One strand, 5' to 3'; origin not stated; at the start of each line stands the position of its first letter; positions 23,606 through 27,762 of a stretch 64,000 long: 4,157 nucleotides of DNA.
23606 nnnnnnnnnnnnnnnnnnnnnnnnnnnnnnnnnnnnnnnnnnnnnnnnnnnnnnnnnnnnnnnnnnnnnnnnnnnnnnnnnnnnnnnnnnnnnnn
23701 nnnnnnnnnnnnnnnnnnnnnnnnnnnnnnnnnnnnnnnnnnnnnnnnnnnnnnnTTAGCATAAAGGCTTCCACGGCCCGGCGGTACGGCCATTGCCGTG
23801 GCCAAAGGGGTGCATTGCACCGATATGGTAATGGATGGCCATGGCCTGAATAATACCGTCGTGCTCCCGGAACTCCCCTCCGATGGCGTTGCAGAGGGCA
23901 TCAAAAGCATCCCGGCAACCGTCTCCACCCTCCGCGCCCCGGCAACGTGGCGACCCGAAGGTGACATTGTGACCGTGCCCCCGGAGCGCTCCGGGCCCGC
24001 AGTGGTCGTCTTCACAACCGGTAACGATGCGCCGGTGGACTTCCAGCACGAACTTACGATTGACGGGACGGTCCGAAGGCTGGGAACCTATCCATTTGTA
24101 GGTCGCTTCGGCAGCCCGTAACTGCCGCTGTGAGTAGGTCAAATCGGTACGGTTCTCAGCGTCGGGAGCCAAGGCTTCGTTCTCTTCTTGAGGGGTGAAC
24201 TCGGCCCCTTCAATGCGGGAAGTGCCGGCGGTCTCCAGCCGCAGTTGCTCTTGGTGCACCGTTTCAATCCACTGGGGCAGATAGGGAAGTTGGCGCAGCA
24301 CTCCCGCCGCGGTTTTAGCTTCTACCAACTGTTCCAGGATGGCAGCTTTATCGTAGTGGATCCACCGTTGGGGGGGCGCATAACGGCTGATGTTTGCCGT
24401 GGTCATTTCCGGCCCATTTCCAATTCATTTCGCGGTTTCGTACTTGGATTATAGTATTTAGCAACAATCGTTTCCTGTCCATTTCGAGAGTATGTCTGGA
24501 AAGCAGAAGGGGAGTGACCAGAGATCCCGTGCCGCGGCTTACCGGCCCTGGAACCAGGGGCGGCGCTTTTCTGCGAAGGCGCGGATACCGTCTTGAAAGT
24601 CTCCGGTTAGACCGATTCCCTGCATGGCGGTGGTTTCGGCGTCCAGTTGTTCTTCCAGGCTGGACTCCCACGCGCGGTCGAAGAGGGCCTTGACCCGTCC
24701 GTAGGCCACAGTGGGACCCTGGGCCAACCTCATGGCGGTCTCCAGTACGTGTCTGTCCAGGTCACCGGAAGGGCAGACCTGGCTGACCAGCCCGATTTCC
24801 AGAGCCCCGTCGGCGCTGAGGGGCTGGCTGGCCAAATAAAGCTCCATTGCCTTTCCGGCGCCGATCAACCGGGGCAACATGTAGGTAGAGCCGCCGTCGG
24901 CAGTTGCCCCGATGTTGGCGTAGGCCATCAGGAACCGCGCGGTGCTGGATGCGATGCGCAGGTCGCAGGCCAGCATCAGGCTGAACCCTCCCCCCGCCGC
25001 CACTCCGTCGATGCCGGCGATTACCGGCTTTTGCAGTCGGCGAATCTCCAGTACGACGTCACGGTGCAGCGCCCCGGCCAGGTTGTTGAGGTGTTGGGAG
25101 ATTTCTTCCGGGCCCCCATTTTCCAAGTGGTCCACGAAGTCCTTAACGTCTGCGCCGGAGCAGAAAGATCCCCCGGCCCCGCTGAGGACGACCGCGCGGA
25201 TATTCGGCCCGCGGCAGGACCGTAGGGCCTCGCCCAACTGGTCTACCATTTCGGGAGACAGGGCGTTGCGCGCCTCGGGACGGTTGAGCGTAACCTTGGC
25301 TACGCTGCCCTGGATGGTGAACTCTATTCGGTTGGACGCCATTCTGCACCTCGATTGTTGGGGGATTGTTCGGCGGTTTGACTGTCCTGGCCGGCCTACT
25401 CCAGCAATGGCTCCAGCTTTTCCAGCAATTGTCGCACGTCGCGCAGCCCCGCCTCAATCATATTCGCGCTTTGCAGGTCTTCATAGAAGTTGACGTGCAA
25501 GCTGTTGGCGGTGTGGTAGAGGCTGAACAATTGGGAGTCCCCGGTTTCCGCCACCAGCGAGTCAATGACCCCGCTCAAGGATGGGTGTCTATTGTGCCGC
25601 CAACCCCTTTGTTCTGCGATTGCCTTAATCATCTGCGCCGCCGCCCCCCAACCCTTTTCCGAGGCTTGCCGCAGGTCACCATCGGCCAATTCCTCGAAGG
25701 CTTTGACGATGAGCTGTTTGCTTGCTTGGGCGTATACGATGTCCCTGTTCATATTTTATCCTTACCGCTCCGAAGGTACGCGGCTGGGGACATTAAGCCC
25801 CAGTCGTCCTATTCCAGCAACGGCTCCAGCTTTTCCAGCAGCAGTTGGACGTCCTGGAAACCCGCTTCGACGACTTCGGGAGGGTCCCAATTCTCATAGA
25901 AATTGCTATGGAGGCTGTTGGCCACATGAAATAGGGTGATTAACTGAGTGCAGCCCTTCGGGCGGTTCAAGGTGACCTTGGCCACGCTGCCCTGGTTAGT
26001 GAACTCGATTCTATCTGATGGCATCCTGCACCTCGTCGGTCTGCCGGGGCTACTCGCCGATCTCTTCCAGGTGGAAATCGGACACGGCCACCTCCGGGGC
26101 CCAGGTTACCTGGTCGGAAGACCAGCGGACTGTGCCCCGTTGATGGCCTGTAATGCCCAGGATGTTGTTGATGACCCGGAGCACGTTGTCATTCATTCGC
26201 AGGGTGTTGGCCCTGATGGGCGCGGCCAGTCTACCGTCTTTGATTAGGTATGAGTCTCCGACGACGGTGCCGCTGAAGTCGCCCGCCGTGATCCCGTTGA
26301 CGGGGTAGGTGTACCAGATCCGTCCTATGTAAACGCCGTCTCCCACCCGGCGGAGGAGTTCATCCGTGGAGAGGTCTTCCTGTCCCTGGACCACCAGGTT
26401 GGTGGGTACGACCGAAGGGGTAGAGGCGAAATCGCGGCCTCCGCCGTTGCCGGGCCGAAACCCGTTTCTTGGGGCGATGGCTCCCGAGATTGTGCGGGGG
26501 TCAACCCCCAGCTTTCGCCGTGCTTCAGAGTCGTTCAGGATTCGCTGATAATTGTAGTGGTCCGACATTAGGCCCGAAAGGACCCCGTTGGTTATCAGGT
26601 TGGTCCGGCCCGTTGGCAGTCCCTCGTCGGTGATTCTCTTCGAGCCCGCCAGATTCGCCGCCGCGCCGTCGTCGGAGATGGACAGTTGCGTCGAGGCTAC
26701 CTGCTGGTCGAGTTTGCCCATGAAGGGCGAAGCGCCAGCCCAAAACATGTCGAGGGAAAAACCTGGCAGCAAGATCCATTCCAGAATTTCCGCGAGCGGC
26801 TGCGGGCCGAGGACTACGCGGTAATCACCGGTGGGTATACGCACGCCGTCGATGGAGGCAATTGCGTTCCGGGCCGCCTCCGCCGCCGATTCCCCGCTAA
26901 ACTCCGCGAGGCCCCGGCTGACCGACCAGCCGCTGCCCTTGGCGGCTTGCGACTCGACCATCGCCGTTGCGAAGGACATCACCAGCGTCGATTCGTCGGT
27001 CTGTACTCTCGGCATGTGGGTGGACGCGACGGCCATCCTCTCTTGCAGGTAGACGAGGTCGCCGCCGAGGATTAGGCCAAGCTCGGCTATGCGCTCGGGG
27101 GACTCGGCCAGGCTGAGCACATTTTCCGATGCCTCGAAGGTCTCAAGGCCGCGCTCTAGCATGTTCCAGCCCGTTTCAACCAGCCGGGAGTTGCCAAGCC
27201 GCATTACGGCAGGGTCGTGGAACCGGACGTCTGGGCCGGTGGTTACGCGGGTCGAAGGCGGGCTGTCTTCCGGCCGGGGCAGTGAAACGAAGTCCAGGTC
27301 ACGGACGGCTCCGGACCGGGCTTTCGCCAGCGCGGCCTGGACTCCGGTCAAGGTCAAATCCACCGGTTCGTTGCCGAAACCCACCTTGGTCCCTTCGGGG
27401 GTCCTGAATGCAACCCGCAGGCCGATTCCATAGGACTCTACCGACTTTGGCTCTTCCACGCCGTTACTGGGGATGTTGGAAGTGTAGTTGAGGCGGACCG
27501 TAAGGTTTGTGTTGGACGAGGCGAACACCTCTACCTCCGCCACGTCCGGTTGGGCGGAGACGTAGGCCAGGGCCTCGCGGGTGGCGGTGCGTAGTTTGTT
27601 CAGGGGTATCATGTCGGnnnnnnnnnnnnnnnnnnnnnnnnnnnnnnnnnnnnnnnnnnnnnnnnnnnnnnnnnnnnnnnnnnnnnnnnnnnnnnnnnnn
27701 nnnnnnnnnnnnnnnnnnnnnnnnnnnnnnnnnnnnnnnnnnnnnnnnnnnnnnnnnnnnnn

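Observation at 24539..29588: HEPN-like (PaREP1-type) genes woven into a tldD-pmbA protease operon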

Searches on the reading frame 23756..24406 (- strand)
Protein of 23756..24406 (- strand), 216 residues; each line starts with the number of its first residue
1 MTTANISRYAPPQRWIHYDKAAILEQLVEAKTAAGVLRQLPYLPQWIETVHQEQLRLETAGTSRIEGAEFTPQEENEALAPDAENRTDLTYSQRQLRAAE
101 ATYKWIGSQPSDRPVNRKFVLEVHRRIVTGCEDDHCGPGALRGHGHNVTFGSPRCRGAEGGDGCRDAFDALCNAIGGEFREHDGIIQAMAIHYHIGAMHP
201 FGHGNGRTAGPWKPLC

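Call 3: search_protein_families(library=pfam, proteins=[window:23756-24406:-], max_evalue=0.1)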
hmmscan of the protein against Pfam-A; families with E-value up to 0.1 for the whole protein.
window:23756-24406:- (216 aa): 1 family
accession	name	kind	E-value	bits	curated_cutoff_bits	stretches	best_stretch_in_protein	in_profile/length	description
PF02661.23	Fic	-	1.7e-07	32.4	24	1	115-209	2-85/93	Fic/DOC family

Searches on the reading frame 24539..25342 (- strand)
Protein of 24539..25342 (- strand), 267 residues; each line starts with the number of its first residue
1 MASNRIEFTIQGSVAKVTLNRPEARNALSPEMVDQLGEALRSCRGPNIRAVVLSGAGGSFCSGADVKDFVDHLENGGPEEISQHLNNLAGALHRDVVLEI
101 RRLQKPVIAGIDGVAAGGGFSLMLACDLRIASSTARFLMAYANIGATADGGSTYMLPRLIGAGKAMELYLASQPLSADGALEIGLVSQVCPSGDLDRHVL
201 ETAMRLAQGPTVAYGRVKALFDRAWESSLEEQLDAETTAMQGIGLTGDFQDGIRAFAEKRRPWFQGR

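Call 3: search_protein_families(library=pfam, proteins=[window:24539-25342:-], max_evalue=0.1)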
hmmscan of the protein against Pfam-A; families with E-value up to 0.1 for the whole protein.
window:24539-25342:- (267 aa): 2 families
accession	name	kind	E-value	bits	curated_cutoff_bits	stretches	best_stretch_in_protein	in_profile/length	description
PF00378.25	ECH_1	-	1.2e-58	198.8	27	1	10-266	2-250/251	Enoyl-CoA hydratase/isomerase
PF16113.10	ECH_2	-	8.6e-36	124.5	27.2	1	15-197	2-179/335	Enoyl-CoA hydratase/isomerase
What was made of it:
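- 24539..25342 (-): enoyl-CoA hydratase (crotonase), the conserved last gene of the tldD-pmbA-crotonase backbone. PF00378 E 1.2e-58 (call 3).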

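Call 4: search_protein_families(library=ncbifam, proteins=[window:24539-25342:-], max_evalue=0.1)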
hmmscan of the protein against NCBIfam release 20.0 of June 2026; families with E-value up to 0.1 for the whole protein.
window:24539-25342:- (267 aa): 74 families (the best 25 are shown)
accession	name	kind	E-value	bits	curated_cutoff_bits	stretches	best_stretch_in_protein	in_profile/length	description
NF046063.1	oxepin_alt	equivalog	1.3e-63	214.9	300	1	9-262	5-253/254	oxepin-CoA hydrolase, alternative type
NF004635.0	PRK05981.1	equivalog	4e-62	210.1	351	1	2-267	2-266/266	enoyl-CoA hydratase/isomerase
NF006107.0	PRK08258.1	equivalog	7.9e-61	205.8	330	1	4-267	17-277/277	enoyl-CoA hydratase family protein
TIGR02280.1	PaaB1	equivalog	1.5e-58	198.3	345.15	1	8-267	3-256/256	2-(1,2-epoxy-1,2-dihydrophenyl)acetyl-CoA isomerase PaaG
NF005700.0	PRK07511.1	subfamily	1.7e-58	198.2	274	1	8-265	7-259/260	enoyl-CoA hydratase family protein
NF051848.1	EnCoAHydtEchA19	equivalog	3.5e-57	193.9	400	1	10-267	6-258/258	enoyl-CoA hydratase EchA19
NF005802.0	PRK07657.1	equivalog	1.7e-50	172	363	1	10-266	10-259/260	enoyl-CoA hydratase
NF006109.0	PRK08260.1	subfamily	7.4e-49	166.6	320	1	4-266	4-277/296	enoyl-CoA hydratase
NF006699.0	PRK09245.1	subfamily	8.4e-48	162.9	354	1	5-267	4-266/266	crotonase/enoyl-CoA hydratase family protein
NF004857.0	PRK06210.1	equivalog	1.6e-47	162.2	341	1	3-266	7-274/275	enoyl-CoA hydratase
NF005804.0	PRK07659.1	equivalog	7e-47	160.1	311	1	4-266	6-259/260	enoyl-CoA hydratase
NF050134.1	TdecoylIsomFabM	equivalog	2.5e-46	158.2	400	1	4-266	2-260/261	trans-2-decenoyl-ACP isomerase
NF005864.0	PRK07799.1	equivalog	6e-46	156.8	316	1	11-267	15-266/266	crotonase/enoyl-CoA hydratase family protein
NF004840.0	PRK06190.1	equivalog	7.6e-46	156.8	253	1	9-243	9-235/260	enoyl-CoA hydratase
NF004725.0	PRK06072.1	equivalog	1.3e-45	156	293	1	10-267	6-248/248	enoyl-CoA hydratase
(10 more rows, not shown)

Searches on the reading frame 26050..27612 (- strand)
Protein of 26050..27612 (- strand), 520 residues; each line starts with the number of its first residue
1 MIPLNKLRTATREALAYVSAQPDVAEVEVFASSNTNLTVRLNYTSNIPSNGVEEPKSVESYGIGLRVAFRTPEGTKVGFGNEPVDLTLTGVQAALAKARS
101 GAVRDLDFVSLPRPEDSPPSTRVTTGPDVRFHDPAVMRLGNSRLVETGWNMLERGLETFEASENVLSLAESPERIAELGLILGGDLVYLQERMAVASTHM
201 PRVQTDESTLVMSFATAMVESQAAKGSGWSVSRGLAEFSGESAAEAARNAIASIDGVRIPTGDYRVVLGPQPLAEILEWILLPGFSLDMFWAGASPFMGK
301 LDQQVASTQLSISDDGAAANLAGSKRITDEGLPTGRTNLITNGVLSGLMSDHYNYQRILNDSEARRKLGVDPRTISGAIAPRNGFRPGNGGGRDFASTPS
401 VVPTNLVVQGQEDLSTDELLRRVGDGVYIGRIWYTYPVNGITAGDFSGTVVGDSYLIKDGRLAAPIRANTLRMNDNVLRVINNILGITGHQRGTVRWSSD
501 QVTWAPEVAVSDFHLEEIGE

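Call 3: search_protein_families(library=pfam, proteins=[window:26050-27612:-], max_evalue=0.1)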
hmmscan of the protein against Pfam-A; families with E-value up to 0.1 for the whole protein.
window:26050-27612:- (520 aa): 2 families
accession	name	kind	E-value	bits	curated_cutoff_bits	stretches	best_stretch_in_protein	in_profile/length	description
PF19289.4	PmbA_TldD_3rd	-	1.7e-37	129.2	22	1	261-514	1-217/220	PmbA/TldA metallopeptidase C-terminal domain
PF01523.21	PmbA_TldD_1st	-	0.0053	17.3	20.9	1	50-100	18-63/65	PmbA/TldA metallopeptidase domain 1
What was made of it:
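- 26050..27612 (-): pmbA (tldE): non-catalytic partner subunit, 520 aa. PF19289 E 1.7e-37 (call 3).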

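Call 4: search_protein_families(library=ncbifam, proteins=[window:26050-27612:-], max_evalue=0.1)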
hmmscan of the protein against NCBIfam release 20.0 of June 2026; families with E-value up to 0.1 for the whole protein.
window:26050-27612:- (520 aa): 4 families
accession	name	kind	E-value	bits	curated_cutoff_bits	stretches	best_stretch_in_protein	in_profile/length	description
NF008006.0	PRK10735.1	equivalog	3e-17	62.2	513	1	242-471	226-427/481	metalloprotease TldD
NF040952.1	Arch_mtprotase_TldD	equivalog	4e-06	25.9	635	1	297-360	247-311/443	zinc metalloprotease TldD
NF008268.0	PRK11040.1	equivalog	0.00062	18.6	438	1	231-357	205-332/446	metalloprotease PmbA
NF008473.0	PRK11370.1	equivalog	0.054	13.8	111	0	189-247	14-74/99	YciI family protein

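Call 37: search_protein_families(library=padloc, proteins=[window:26050-27612:-], max_evalue=0.01)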
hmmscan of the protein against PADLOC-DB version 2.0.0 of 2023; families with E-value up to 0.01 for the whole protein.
window:26050-27612:- (520 aa): 0 families
